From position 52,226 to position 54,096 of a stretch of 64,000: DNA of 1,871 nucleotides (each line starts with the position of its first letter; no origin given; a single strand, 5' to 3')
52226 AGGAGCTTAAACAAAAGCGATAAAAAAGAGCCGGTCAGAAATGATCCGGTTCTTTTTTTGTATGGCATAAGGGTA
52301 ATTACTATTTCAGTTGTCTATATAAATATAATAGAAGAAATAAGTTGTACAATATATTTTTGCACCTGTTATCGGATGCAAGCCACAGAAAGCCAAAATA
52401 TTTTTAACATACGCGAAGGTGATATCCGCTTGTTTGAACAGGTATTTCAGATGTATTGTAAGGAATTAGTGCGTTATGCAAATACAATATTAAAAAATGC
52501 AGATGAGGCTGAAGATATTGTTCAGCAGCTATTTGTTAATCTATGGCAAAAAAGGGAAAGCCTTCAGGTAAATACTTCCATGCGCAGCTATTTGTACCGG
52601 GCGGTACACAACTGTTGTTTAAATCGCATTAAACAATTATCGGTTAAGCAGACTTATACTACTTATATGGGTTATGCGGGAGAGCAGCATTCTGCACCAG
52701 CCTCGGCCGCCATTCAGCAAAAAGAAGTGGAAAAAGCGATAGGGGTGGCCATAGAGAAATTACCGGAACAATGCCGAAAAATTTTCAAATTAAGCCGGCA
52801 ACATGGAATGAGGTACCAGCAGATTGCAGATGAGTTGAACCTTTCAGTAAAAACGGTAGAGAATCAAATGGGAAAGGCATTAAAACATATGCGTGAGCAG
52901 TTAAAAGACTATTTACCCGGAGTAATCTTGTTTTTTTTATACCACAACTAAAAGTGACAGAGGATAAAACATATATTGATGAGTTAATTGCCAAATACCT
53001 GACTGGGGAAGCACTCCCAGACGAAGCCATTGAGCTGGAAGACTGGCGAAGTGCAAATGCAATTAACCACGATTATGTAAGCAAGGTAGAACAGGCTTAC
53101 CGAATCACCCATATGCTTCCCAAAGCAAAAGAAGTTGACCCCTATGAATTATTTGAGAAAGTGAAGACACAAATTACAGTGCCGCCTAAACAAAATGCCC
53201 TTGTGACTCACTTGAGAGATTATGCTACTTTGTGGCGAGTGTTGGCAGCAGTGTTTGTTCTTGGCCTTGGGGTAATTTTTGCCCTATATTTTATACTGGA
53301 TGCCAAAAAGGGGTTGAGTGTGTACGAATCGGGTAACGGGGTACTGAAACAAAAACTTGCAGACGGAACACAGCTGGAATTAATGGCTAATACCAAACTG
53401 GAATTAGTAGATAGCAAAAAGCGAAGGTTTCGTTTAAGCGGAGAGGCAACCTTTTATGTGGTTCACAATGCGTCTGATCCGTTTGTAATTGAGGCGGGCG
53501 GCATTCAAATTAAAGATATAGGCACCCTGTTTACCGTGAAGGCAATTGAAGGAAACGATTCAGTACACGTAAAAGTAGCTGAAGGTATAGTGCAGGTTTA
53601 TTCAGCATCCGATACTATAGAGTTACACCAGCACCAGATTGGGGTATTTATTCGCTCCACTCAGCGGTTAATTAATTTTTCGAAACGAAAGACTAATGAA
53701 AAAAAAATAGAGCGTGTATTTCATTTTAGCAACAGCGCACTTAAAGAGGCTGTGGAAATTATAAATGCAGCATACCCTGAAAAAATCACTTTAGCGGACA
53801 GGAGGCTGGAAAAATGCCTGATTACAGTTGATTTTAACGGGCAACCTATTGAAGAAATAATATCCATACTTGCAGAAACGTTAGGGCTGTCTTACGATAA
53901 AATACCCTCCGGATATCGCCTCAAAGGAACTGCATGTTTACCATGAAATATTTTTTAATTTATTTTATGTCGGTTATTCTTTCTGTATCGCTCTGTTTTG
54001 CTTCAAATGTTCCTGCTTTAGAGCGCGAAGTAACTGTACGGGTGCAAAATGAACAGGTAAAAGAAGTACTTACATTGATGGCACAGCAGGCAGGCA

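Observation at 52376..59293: ECF sigma / FecR locus whose STN signalling domain sits on a repeat protein instead of the TonB-dependent transducer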

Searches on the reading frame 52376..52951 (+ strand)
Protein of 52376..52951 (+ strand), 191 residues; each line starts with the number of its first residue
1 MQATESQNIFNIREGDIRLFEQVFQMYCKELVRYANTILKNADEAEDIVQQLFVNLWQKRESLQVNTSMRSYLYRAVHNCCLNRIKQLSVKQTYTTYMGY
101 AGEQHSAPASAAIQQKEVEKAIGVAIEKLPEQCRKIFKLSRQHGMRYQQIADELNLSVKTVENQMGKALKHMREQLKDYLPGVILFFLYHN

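Call 3: search_protein_families(library=pfam, proteins=[window:52376-52951:+], max_evalue=1)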
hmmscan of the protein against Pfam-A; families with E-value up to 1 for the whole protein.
window:52376-52951:+ (191 aa): 13 families
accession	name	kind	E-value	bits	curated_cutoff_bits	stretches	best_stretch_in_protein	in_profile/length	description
PF08281.18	Sigma70_r4_2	-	1.1e-16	60.6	25.7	1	121-172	3-54/54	Sigma-70, region 4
PF04542.20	Sigma70_r2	-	2.7e-12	46.7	24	1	24-87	2-67/71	Sigma-70 region 2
PF04545.22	Sigma70_r4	-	1.4e-08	34.5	24.1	1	125-174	1-50/50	Sigma-70, region 4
PF07638.17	Sigma70_ECF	-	1.4e-06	28.8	21.1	1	7-177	6-184/185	ECF sigma factor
PF22029.2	PhyR_sigma2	-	2e-05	25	27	1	33-78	10-55/55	Sigma2 domain of PhyR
PF13384.12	HTH_23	-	0.00052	20.2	24.6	1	135-162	9-35/50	Homeodomain-like domain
PF00196.25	GerE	-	0.00088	19.3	23.5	1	144-172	17-45/57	Bacterial regulatory proteins, luxR family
PF14493.12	HTH_40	-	0.0036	18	27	1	139-172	8-40/89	Helix-turn-helix domain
PF08279.18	HTH_11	-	0.06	13.7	25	1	136-165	8-36/55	HTH domain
PF08784.17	RPA_C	-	0.065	14.4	22.6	1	109-163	32-88/106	Replication protein A C terminal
PF02796.21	HTH_7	-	0.072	13.7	23.8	1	142-161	19-38/45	Helix-turn-helix domain of resolvase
PF13412.12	HTH_24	-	0.17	11.9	21.9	1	144-166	17-39/48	Winged helix-turn-helix DNA-binding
PF10444.14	Nbl1_Borealin_N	-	0.2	11.7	24.4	0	111-135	24-48/57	Nbl1 / Borealin N terminal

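Call 4: search_protein_families(library=ncbifam, proteins=[window:52376-52951:+], max_evalue=1)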
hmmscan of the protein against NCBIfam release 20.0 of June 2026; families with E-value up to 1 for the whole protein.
window:52376-52951:+ (191 aa): 115 families (the best 25 are shown)
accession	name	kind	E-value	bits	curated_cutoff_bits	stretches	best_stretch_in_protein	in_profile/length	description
TIGR02985.1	Sig70_bacteroi1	subfamily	1.2e-52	178.4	126.4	1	20-176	3-162/162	RNA polymerase sigma-70 factor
NF058625.1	sigma_PG0214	equivalog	4.4e-29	101.4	130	1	20-177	6-162/170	GFO_1088 family ECF-type sigma factor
TIGR02937.1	sigma70-ECF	superfamily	1.1e-26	93.5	42.9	1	19-176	2-165/165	sigma-70 family RNA polymerase sigma factor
NF008888.0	PRK11922.1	equivalog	4.8e-24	85.2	204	1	6-180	18-200/231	RNA polymerase sigma factor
NF009172.0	PRK12519.1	subfamily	7.1e-24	84.4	222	1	8-179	18-192/194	RNA polymerase sigma factor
NF009166.1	PRK12513.1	equivalog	1.2e-22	80.6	206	1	10-179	14-189/193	RNA polymerase sigma factor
NF004113.0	PRK05602.1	equivalog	1.5e-21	77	208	1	10-178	37-203/211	RNA polymerase sigma factor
NF009179.0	PRK12527.1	equivalog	3e-21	76.1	162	1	26-178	3-155/159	RNA polymerase sigma factor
NF005448.0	PRK07037.1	equivalog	2.7e-20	72.7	190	1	22-177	16-172/186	RNA polymerase factor sigma-70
TIGR02983.1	SigE-fam_strep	subfamily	2.1e-19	70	141.55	1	20-177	8-159/162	SigE family RNA polymerase sigma factor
NF007223.0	PRK09641.1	equivalog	7.1e-19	68.4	209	1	1-178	1-186/187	RNA polymerase sigma factor SigW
NF009164.0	PRK12511.1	equivalog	1.3e-18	67.2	185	1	30-174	16-157/182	RNA polymerase sigma factor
NF040705.1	sigma_mbnA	exception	4e-18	66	350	1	21-173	3-155/272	methanobactin precursor domain-containing sigma factor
NF007225.0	PRK09643.1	equivalog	4.3e-18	65.8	190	1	7-178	16-184/204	RNA polymerase sigma factor SigM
TIGR02960.1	SigX5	hypoth_equivalog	1.4e-16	60.6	264.75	2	20-91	7-78/322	RNA polymerase sigma-70 factor, TIGR02960 family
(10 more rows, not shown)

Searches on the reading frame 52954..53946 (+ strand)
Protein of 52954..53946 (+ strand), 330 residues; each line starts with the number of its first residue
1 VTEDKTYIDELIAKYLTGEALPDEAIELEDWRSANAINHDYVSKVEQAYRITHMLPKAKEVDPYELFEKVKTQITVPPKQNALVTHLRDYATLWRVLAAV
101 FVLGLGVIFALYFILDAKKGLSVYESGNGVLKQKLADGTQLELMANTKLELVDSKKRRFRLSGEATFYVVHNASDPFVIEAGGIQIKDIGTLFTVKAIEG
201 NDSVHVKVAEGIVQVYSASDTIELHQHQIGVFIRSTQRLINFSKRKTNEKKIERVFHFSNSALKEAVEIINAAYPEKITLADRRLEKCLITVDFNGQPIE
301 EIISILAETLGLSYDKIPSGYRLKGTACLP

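Call 3: search_protein_families(library=pfam, proteins=[window:52954-53946:+], max_evalue=1)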
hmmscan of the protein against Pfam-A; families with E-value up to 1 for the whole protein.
window:52954-53946:+ (330 aa): 6 families
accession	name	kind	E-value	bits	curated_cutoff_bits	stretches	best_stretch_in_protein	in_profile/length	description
PF04773.18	FecR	-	1.7e-12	48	24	1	126-213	5-96/97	FecR protein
PF16344.10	FecR_C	-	1.4e-06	28.7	24.4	1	256-315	2-62/70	FecR, C-terminal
PF03171.26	2OG-FeII_Oxy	-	0.15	12.9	23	0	61-95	39-72/101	2OG-Fe(II) oxygenase superfamily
PF17871.7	AAA_lid_9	-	0.16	12.3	22.8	1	11-38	35-62/104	AAA lid domain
PF21717.2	DTX3L_a-b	-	0.17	12.3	27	0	37-71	5-38/62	DTX3L, alpha/beta domain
PF03739.19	LptF_LptG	-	0.19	11.2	27.9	0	227-273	140-187/353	Lipopolysaccharide export system permease LptF/LptG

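Call 4: search_protein_families(library=ncbifam, proteins=[window:52954-53946:+], max_evalue=1)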
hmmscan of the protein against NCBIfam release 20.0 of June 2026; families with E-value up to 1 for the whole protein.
window:52954-53946:+ (330 aa): 2 families
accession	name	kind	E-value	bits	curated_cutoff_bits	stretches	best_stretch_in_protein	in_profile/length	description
NF007296.1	PRK09774.1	equivalog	3.8e-08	32.8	385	1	68-313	50-299/313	ferric citrate uptake sigma factor regulator FecR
NF003756.0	PRK05349.1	equivalog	0.032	13.1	414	1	58-114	18-75/406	NADH:ubiquinone reductase (Na(+)-transporting) subunit B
